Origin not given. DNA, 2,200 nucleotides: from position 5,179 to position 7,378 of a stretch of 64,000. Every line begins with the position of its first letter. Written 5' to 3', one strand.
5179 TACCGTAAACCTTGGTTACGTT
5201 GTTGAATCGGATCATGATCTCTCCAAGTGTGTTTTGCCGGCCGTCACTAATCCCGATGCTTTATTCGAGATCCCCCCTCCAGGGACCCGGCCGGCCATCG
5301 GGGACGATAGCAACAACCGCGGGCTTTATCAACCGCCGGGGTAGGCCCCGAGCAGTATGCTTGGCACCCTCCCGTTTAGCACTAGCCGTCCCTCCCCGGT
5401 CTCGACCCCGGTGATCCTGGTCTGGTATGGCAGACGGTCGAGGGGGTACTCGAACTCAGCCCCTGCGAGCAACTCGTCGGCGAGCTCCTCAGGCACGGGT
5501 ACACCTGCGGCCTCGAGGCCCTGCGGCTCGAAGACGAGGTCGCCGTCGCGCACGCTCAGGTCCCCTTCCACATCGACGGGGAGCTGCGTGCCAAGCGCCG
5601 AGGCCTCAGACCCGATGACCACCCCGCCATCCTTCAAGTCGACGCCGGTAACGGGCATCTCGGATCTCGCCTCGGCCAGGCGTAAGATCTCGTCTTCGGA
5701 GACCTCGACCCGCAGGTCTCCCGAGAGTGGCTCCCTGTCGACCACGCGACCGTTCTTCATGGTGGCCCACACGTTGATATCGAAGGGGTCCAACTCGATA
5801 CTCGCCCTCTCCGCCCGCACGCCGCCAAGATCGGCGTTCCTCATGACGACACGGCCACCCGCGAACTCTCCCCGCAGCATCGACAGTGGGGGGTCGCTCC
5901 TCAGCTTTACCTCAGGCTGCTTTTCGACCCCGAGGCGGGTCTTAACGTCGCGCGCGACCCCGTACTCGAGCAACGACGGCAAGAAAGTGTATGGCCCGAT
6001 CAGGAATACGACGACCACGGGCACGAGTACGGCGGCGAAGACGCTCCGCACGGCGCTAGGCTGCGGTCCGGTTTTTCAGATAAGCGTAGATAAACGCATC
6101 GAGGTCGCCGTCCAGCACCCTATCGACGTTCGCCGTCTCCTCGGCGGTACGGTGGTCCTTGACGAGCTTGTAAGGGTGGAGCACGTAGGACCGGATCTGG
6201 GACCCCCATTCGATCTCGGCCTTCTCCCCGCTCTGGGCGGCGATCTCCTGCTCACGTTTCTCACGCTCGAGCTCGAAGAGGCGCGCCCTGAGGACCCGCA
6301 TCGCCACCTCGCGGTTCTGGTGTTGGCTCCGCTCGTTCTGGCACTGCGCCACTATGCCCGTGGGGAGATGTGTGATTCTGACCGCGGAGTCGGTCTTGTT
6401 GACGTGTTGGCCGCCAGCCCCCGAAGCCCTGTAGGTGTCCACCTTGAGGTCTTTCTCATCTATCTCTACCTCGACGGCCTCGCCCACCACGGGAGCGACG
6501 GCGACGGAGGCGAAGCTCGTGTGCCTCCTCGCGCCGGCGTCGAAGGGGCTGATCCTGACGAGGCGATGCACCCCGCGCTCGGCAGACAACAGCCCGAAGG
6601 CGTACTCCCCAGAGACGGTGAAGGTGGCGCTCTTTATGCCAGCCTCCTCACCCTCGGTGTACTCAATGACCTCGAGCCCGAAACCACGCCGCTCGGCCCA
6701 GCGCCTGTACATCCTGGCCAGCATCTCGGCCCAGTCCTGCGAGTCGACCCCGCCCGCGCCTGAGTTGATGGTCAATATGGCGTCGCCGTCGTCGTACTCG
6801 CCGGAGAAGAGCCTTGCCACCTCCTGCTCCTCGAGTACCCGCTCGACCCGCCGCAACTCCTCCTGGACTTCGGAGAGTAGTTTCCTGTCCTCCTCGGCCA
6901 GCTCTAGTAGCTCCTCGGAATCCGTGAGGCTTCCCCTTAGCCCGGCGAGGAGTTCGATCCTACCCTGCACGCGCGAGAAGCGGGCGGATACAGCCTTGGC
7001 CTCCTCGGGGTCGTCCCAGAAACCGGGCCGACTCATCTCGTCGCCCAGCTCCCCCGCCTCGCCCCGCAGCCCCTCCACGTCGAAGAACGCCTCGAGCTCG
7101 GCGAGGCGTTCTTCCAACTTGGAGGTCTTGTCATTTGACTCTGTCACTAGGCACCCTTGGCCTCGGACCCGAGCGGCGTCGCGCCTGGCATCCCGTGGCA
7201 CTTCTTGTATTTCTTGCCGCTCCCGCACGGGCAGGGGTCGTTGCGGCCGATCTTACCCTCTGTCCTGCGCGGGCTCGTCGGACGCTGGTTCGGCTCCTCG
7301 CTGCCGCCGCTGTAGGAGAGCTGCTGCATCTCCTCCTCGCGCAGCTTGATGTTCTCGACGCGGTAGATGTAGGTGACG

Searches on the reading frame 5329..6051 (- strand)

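Call 77: search_protein_families(library=pfam, proteins=[window:5329-6051:-], max_evalue=0.00001)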
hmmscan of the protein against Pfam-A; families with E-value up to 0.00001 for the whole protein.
window:5329-6051:- (240 aa): 1 family
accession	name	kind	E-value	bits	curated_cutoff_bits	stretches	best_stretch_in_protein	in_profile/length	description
PF11209.13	LmeA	-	6.8e-30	105.2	27.3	1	23-227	5-216/217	LmeA-like phospholipid-binding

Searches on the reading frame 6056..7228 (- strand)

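Call 77: search_protein_families(library=pfam, proteins=[window:6056-7228:-], max_evalue=0.00001)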
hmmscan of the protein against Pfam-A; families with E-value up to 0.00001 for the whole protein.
window:6056-7228:- (390 aa): 2 families
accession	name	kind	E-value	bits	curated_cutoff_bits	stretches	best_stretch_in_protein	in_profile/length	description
PF03462.23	PCRF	-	2.7e-54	184.4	24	1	57-242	4-194/194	PCRF domain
PF00472.26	RF-1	-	1.7e-45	154.2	35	1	251-360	2-116/116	RF-1 domain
